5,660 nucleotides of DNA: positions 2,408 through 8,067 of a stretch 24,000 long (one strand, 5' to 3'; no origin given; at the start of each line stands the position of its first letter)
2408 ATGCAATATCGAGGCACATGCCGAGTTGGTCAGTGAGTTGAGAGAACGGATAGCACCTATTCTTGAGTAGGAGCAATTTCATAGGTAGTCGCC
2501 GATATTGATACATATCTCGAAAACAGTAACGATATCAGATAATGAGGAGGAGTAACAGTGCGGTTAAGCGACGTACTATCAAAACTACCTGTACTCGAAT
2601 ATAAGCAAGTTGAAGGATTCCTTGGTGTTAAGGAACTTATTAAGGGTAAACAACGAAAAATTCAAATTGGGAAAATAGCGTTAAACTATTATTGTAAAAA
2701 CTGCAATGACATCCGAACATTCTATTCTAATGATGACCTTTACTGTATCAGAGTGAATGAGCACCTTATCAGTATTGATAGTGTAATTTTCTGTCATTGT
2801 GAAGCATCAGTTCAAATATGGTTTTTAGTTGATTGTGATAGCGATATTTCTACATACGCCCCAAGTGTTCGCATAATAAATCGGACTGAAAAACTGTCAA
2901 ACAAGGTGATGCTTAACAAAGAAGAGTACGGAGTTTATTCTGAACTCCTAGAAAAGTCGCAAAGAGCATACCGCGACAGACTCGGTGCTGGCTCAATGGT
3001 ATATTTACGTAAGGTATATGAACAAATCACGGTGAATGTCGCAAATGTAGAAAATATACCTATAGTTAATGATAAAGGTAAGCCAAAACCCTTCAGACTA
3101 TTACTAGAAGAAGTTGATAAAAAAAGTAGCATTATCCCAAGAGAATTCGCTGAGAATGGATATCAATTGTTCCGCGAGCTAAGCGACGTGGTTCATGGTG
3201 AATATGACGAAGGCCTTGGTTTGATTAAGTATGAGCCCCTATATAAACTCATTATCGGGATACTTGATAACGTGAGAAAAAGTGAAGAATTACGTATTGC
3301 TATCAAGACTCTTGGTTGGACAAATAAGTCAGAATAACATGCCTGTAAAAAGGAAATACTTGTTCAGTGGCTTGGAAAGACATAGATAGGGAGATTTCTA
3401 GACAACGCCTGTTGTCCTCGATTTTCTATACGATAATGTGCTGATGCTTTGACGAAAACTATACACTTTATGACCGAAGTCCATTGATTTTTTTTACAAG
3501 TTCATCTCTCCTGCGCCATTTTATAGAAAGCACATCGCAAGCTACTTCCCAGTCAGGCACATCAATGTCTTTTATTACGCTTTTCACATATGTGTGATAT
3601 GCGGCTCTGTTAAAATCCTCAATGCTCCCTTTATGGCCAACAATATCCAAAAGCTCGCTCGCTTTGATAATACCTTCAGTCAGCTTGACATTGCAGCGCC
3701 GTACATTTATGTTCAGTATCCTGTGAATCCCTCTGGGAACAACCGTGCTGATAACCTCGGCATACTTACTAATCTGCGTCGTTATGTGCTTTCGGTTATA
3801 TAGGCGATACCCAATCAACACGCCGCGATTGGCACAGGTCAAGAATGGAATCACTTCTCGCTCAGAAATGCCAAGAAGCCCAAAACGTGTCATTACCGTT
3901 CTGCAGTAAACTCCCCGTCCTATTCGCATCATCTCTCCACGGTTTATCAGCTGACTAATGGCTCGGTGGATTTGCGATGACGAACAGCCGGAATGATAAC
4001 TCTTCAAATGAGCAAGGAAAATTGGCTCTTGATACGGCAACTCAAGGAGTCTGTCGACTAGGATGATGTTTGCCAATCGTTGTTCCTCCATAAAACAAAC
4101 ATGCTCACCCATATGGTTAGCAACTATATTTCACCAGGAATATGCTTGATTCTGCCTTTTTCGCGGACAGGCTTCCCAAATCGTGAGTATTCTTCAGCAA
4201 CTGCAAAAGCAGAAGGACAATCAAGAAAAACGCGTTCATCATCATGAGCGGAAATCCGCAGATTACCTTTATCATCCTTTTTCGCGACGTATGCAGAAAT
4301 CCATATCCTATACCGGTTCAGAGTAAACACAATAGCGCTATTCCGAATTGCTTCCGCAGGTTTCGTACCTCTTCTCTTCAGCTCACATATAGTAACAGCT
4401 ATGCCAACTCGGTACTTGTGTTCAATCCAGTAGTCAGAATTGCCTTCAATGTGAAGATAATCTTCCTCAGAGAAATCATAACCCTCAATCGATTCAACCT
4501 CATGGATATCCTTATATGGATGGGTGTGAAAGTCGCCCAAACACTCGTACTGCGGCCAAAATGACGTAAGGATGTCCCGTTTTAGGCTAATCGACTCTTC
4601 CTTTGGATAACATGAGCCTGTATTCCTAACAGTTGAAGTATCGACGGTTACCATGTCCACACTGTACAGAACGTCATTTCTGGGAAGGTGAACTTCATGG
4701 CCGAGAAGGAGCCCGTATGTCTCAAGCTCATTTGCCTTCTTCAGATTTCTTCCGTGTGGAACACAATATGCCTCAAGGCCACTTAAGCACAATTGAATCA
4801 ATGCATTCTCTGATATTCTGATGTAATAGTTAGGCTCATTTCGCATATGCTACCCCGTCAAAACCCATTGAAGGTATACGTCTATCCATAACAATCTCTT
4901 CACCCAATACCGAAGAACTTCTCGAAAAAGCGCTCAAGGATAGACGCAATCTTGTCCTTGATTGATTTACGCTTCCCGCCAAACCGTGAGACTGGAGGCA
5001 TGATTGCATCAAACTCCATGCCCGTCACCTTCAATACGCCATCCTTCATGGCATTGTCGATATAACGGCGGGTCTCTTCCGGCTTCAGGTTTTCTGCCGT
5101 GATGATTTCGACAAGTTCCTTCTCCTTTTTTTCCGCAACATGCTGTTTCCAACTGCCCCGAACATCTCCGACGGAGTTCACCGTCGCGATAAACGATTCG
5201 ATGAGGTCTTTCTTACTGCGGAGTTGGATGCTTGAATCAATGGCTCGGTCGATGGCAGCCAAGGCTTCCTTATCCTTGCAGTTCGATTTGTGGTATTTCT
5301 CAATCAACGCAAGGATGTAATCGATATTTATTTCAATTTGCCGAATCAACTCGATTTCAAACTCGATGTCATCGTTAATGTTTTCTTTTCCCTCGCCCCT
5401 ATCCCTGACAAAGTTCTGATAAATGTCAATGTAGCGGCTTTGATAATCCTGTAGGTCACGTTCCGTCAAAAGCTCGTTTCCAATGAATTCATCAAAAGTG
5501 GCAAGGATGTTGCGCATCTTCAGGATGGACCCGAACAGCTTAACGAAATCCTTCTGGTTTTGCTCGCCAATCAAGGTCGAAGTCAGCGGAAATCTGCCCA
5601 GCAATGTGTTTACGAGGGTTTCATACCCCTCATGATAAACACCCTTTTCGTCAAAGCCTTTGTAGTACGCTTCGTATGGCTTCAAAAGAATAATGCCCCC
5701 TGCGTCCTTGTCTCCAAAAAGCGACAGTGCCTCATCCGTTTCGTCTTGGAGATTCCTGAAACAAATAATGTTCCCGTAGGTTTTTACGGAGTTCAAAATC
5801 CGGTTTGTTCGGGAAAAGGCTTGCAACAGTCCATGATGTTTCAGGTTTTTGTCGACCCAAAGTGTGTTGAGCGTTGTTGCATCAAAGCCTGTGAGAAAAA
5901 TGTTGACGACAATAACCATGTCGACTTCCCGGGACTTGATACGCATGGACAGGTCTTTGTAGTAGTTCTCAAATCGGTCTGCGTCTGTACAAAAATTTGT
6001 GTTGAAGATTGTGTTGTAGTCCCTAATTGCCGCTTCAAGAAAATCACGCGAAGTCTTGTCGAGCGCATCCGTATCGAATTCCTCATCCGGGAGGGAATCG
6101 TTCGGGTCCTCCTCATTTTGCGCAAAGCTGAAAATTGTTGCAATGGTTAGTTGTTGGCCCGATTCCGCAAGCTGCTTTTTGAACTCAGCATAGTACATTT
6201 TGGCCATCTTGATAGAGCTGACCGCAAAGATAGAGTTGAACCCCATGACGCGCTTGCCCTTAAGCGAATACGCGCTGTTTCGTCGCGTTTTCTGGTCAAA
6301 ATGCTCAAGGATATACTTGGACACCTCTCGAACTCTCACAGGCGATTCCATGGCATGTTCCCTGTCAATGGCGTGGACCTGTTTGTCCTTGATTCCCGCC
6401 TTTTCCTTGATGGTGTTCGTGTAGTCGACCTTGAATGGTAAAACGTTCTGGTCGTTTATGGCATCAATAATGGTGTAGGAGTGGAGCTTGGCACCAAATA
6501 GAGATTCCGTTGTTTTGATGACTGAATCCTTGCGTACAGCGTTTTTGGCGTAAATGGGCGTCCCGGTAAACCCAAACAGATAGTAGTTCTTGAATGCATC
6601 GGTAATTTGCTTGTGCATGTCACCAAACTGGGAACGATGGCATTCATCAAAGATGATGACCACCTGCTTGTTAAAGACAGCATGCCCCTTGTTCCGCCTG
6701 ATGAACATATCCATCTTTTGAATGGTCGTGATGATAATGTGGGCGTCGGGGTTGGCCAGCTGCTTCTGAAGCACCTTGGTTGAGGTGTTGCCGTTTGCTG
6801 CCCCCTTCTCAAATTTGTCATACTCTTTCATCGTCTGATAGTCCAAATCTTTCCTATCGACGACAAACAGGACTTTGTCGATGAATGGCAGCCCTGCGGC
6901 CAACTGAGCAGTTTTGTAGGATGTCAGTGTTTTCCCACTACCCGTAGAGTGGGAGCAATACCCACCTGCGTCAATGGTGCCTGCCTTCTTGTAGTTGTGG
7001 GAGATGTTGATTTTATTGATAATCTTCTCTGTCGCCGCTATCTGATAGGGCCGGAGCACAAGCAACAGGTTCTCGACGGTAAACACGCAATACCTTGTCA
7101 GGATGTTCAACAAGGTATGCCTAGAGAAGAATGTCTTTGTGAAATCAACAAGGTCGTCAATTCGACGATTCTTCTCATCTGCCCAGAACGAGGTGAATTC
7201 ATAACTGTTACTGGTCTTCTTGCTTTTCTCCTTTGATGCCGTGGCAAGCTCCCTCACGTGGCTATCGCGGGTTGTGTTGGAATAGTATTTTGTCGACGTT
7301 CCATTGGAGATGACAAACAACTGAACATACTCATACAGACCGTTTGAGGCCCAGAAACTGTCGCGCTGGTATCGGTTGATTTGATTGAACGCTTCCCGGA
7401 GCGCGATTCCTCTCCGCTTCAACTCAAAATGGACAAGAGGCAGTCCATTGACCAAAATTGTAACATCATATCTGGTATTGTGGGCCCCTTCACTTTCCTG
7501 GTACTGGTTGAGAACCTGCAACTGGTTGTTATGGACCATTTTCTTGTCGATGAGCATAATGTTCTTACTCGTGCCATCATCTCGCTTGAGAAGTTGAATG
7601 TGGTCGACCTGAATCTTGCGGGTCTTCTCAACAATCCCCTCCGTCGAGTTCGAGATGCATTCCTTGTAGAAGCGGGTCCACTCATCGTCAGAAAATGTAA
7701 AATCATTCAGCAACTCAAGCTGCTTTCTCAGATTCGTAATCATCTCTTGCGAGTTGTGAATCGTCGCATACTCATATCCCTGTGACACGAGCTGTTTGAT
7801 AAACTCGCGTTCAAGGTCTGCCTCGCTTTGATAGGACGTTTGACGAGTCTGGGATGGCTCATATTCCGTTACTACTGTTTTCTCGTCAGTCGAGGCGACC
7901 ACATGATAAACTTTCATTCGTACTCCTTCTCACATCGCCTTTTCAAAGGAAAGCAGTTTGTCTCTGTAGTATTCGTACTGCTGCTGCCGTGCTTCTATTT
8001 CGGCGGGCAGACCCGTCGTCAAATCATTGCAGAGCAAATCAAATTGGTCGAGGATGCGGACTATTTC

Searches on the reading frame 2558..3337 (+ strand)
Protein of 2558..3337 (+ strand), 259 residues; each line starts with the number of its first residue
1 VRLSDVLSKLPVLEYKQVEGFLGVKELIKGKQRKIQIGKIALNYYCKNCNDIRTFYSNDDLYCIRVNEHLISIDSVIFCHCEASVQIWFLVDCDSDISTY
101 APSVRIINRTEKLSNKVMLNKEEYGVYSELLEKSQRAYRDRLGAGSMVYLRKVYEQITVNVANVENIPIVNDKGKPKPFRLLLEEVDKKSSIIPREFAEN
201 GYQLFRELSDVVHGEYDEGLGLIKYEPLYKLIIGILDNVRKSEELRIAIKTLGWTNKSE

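Call 6: search_protein_families(library=pfam, proteins=[window:2558-3337:+], max_evalue=0.1)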
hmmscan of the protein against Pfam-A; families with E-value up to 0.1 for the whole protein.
window:2558-3337:+ (259 aa): 0 families

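Call 7: search_protein_families(library=padloc, proteins=[window:2558-3337:+], max_evalue=0.1)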
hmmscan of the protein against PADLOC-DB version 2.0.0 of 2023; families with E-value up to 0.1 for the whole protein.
window:2558-3337:+ (259 aa): 0 families

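Call 8: search_protein_families(library=ncbifam, proteins=[window:2558-3337:+], max_evalue=0.1)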
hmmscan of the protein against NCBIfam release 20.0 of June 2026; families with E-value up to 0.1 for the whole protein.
window:2558-3337:+ (259 aa): 1 family
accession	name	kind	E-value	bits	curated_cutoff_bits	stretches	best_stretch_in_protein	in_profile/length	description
NF009880.0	PRK13341.1-1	equivalog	0.043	12.1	891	1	104-155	372-423/599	AAA family ATPase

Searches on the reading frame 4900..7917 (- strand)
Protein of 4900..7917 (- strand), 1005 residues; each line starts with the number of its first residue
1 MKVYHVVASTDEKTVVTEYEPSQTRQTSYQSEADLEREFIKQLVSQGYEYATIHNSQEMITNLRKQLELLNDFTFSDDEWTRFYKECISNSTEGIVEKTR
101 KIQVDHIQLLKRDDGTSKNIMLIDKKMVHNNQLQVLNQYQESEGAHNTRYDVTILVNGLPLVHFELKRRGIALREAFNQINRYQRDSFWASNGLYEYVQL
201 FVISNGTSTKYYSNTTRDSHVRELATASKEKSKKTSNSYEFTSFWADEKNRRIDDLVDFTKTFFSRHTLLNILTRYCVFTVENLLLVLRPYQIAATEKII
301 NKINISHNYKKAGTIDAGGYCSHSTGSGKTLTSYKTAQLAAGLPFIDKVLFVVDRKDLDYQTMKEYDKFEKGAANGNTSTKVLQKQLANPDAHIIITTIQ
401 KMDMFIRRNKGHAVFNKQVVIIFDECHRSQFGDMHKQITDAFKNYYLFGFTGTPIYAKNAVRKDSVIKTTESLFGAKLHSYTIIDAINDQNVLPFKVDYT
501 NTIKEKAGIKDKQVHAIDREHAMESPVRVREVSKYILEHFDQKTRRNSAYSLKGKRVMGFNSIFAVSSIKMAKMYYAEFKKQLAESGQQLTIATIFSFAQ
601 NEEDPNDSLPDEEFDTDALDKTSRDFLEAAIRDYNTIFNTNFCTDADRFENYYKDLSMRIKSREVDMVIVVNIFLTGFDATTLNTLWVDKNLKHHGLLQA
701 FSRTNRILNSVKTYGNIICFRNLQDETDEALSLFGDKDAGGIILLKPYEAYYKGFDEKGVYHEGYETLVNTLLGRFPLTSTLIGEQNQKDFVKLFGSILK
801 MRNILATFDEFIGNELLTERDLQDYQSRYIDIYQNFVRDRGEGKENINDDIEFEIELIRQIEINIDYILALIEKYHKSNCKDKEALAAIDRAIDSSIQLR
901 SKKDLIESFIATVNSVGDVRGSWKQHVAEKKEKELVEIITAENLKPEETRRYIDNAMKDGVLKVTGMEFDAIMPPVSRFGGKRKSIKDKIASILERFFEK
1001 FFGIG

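Call 6: search_protein_families(library=pfam, proteins=[window:4900-7917:-], max_evalue=0.1)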
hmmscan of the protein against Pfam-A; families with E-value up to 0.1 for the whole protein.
window:4900-7917:- (1005 aa): 7 families
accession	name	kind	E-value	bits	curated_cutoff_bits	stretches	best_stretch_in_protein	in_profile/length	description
PF12008.13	EcoR124_C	-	1.3e-67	228.6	23.1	1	743-1001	1-260/260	Type I restriction and modification enzyme - subunit R C terminal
PF22679.2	T1R_D3-like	-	1.1e-58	198.6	27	1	559-722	2-158/158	Type I restriction enzyme subunit R domain 3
PF18766.7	SWI2_SNF2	-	1.9e-50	172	26.7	1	291-516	1-210/221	SWI2/SNF2 ATPase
PF04313.20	HSDR_N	-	2.5e-46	158.5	25.1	1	29-219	1-197/198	Type I restriction enzyme R protein N terminus (HSDR_N)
PF04851.21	ResIII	-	1.6e-36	126.1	22.5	1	287-454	3-162/164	Type III restriction enzyme, res subunit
PF00270.35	DEAD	-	1.1e-09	38.7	26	1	306-454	18-160/167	DEAD/DEAH box helicase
PF13588.12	HSDR_N_2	-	0.017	15.6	25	1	124-222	15-104/110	Type I restriction enzyme R protein N terminus (HSDR_N)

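Call 7: search_protein_families(library=padloc, proteins=[window:4900-7917:-], max_evalue=0.1)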
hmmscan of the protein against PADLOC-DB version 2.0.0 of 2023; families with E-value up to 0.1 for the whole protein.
window:4900-7917:- (1005 aa): 7 families
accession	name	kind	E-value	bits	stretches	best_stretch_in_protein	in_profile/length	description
PDLC03048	REase_I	-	0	1161.2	1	28-1003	2-971/976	Type I restriction enzyme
PDLC03043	REase_I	-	2.9e-89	297.3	1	7-307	8-292/313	Type I restriction enzyme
PDLC03045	REase_I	-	1.1e-60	203.6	1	146-722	132-685/995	Type I restriction enzyme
PDLC03046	REase_I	-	6.1e-60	201.2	1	109-757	92-769/1025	Type I restriction enzyme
PDLC03040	REase_I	-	2e-43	146.4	1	31-741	6-700/1029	Type I restriction enzyme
PDLC03044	REase_I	-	2.1e-30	103.5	1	118-733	104-699/1034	Type I restriction enzyme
PDLC03041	REase_I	-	8.1e-29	98.2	2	119-496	118-518/1099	Type I restriction enzyme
